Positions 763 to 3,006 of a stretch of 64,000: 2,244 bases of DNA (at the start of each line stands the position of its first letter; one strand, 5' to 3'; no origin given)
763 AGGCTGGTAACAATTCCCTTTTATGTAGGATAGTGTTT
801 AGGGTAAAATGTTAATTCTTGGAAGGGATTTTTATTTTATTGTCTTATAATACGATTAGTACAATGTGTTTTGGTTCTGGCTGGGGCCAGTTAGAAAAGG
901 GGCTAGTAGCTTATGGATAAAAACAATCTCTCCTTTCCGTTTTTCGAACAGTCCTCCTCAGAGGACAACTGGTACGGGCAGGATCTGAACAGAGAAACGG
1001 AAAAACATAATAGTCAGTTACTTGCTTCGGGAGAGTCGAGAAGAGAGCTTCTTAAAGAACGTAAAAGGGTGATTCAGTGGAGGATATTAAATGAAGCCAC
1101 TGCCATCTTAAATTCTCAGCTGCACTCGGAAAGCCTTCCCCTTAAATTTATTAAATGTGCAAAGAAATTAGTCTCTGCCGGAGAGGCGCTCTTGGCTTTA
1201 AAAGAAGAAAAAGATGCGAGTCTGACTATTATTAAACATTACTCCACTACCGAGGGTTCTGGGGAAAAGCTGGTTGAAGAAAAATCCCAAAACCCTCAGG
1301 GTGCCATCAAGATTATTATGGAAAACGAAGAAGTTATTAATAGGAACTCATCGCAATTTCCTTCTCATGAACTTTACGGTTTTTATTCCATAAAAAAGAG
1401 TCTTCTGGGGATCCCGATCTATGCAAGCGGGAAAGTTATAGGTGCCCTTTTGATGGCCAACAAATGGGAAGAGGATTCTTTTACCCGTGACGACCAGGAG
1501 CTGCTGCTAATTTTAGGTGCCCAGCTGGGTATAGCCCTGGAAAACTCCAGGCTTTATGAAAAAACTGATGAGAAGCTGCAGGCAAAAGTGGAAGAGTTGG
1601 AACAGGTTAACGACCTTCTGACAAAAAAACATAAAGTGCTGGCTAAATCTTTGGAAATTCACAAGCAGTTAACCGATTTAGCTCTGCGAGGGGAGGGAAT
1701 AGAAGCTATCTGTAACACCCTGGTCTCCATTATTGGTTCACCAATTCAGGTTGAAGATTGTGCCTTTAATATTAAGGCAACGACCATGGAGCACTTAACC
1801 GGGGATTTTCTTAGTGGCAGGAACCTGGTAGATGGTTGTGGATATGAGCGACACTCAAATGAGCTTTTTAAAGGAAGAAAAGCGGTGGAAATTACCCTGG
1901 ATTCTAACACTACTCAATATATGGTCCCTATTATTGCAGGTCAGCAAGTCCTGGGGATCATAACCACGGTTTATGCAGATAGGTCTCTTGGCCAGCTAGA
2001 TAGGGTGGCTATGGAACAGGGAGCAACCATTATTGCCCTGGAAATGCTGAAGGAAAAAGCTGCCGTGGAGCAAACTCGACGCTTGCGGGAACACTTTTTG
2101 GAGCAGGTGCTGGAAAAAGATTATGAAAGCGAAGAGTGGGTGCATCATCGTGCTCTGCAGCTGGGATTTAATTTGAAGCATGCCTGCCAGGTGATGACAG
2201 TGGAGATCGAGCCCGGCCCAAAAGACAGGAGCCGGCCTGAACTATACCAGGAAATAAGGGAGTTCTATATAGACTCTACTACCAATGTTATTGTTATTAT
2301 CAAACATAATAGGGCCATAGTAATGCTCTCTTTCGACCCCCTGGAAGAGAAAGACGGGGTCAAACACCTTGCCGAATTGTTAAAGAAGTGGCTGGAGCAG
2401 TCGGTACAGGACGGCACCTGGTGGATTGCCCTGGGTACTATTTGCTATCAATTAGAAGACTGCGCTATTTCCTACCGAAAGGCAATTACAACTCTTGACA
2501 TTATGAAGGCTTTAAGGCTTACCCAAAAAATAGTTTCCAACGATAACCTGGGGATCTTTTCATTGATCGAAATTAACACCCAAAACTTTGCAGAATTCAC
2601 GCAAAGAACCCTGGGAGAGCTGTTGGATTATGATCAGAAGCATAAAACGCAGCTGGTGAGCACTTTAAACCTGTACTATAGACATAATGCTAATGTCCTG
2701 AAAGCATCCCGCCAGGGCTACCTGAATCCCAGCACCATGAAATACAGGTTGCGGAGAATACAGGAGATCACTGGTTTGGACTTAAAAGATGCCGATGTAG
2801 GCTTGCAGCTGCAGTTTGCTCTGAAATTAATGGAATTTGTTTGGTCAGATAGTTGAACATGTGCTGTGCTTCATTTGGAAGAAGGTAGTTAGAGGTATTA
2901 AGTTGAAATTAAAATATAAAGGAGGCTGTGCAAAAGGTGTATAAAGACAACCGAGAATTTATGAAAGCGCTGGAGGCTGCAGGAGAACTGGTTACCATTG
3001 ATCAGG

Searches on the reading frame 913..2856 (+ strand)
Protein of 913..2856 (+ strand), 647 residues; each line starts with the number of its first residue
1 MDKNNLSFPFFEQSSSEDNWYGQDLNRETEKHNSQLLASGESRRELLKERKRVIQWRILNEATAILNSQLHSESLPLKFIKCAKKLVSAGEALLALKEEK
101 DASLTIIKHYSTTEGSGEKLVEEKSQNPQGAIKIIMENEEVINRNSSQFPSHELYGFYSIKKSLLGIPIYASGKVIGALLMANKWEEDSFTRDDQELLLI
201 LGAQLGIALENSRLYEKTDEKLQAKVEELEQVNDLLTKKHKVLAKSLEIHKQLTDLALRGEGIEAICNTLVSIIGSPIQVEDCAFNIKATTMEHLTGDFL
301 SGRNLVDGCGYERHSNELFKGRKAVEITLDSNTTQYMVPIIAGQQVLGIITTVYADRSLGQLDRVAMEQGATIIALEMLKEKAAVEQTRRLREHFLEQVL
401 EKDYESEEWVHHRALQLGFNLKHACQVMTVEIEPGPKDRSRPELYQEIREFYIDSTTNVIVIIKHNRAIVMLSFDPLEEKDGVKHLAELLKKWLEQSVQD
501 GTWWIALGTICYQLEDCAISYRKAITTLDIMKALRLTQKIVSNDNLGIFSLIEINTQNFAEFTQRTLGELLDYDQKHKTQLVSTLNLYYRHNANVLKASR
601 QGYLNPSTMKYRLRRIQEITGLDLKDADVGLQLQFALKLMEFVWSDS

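Call 78: find_encoding_contigs(protein=window:913-2856:+, flank=10000, max_places=2)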
Protein window:913-2856:+ (647 aa): 12 contigs read that carry it; 2 places shown.
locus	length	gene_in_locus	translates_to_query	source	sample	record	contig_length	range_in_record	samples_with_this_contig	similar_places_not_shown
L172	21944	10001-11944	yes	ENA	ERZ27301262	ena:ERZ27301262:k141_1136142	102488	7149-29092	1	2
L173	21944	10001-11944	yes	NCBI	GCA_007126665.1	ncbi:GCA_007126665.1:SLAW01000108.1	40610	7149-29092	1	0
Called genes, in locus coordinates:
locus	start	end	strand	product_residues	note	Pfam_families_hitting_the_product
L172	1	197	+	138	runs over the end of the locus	PF20398:DUF6691, PF04143:Sulf_transp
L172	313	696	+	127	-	PF21758:LpdD_chaperone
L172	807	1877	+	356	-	PF00478:IMPDH (faint), PF01070:FMN_dh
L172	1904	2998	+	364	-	PF01982:CTP-dep_RFKase, PF00702:Hydrolase, PF12710:HAD (faint), PF13419:HAD_2, PF13242:Hydrolase_like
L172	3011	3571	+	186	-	-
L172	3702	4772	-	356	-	PF01326:PPDK_N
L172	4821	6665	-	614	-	PF00391:PEP-utilizers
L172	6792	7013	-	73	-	PF01184:Gpr1_Fun34_YaaH (weak)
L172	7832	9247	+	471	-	PF20695:UbiD_N, PF01977:UbiD, PF20696:UbiD_C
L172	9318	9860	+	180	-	PF00702:Hydrolase (weak), PF08282:Hydrolase_3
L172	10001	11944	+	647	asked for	PF06018:CodY (faint), PF13492:GAF_3 (faint), PF01590:GAF, PF13185:GAF_2, PF17853:GGDEF_2, PF13556:HTH_30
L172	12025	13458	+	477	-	PF20695:UbiD_N, PF01977:UbiD, PF20696:UbiD_C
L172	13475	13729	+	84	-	PF09662:Phenyl_P_gamma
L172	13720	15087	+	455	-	PF20695:UbiD_N, PF01977:UbiD, PF20696:UbiD_C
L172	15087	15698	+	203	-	PF02441:Flavoprotein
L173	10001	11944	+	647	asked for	PF06018:CodY (faint), PF13492:GAF_3 (faint), PF01590:GAF, PF13185:GAF_2, PF17853:GGDEF_2, PF13556:HTH_30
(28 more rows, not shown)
